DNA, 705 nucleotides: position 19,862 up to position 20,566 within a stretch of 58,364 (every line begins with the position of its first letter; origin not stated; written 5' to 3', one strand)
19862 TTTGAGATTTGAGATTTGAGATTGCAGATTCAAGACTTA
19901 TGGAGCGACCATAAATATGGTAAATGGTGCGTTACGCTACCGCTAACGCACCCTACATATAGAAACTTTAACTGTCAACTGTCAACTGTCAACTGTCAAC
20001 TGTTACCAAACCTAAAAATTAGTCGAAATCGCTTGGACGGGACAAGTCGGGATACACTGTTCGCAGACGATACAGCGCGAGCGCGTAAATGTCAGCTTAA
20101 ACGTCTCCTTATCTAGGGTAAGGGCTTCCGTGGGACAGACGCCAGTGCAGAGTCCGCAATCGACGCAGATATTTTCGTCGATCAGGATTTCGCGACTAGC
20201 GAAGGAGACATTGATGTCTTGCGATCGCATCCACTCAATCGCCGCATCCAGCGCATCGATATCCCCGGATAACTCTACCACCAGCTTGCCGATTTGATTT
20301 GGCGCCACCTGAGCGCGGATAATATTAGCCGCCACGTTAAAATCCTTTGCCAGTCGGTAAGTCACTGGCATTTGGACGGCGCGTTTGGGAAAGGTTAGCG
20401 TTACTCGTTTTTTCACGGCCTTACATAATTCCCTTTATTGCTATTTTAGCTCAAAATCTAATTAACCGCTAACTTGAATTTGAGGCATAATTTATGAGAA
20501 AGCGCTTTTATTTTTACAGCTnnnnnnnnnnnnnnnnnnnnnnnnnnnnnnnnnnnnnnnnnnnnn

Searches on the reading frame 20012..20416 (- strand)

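Call 3: search_protein_families(library=pfam, proteins=[window:20012-20416:-], max_evalue=1)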
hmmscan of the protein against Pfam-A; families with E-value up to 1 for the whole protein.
window:20012-20416:- (134 aa): 19 families
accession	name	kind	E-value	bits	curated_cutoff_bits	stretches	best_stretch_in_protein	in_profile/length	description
PF09383.16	NIL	-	1.1e-19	70.5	24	1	3-70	1-71/73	NIL domain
PF00037.32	Fer4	-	5.3e-13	48.6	21.1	2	78-100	2-24/24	4Fe-4S binding domain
PF12837.12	Fer4_6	-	1.5e-11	44.1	25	2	78-99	3-24/24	4Fe-4S binding domain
PF12838.12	Fer4_7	-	2.9e-10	40.9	27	1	84-129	2-52/52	4Fe-4S dicluster domain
PF14697.11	Fer4_21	-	5.6e-09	36.4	35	1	79-130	3-57/59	4Fe-4S dicluster domain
PF13237.11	Fer4_10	-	1.4e-08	35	25.5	1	77-126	2-53/53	4Fe-4S dicluster domain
PF13187.11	Fer4_9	-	5.1e-08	33.3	27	1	84-130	2-52/52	4Fe-4S dicluster domain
PF13484.11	Fer4_16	-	8.5e-08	33.3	30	2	84-104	2-22/66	4Fe-4S double cluster binding domain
PF12797.12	Fer4_2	-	1.8e-07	31.1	24.5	2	77-96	3-22/22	4Fe-4S binding domain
PF25160.1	LdpA_Fe-S-bd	-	1.5e-05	25.1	27.6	2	90-132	9-45/49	LdpA Fe-S cluster-binding domain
PF13183.11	Fer4_8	-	4.9e-05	24.2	27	2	84-96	5-17/68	4Fe-4S dicluster domain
PF12800.12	Fer4_4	-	0.00023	21.7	24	2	113-127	2-16/17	4Fe-4S binding domain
PF13534.11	Fer4_17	-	0.007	17.3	22.2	1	82-97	44-59/61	4Fe-4S dicluster domain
PF13247.11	Fer4_11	-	0.015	15.9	26.2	1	79-132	5-61/100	4Fe-4S dicluster domain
PF17179.9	Fer4_22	-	0.066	14.5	27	0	104-128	70-94/95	4Fe-4S dicluster domain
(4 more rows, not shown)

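Call 4: search_protein_families(library=ncbifam, proteins=[window:20012-20416:-], max_evalue=1)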
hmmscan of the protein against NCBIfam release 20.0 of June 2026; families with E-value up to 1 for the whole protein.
window:20012-20416:- (134 aa): 122 families (the best 25 are shown)
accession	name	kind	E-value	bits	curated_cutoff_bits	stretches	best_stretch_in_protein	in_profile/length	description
NF038196.1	ferrodoxin_EFR1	subfamily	3.9e-12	46.7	75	1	73-131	176-230/242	EFR1 family ferrodoxin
NF006221.0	PRK08348.1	subfamily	5.5e-12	45.5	124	1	67-131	28-93/136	NADH-plastoquinone oxidoreductase subunit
NF043039.1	HgcAB_like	equivalog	1e-11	45.1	285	1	47-131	266-350/350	HgcAB-like fusion protein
NF058577.1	FdxA_fam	equivalog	5.8e-11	42.4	65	2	75-98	29-52/52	4Fe-4S ferredoxin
NF010369.0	PRK13795.1-4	equivalog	6.4e-11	41.2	1086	1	56-131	550-625/633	hypothetical protein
NF010367.0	PRK13795.1-2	equivalog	9.6e-11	40.8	456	1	59-128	513-582/584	hypothetical protein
NF040864.1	HgcB_ferredoxin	equivalog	4.9e-10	39.1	99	1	79-132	11-63/93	mercury methylation ferredoxin HgcB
NF042909.1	FMH_DH_FwdF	exception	8.5e-10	38.2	375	1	74-131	217-275/336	tungsten-dependent formylmethanofuran dehydrogenase subunit FwdF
NF004541.0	PRK05888.2-2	equivalog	1e-09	38.4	217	1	79-131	58-112/168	NADH-quinone oxidoreductase subunit NuoI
TIGR01971.1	NuoI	subfamily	1.2e-09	37.8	113.05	2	2-104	11-103/121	NADH-quinone oxidoreductase, chain I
TIGR01944.1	rnfB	subfamily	3.1e-09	36.7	68.7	1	73-132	104-162/190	RnfABCDGE type electron transport complex subunit B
TIGR03294.1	FrhG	equivalog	1.7e-08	34.5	245.5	1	27-128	118-218/228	coenzyme F420 hydrogenase subunit gamma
TIGR04395.1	cutC_activ_rSAM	equivalog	1.8e-08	34.1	360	1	74-131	46-104/309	choline TMA-lyase-activating enzyme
NF004540.0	PRK05888.2-1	equivalog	3.3e-08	33.2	215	2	2-104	17-108/139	NADH-quinone oxidoreductase subunit NuoI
NF045480.1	FdxA_Actino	equivalog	4.8e-08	33.2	125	2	74-104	30-60/107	ferredoxin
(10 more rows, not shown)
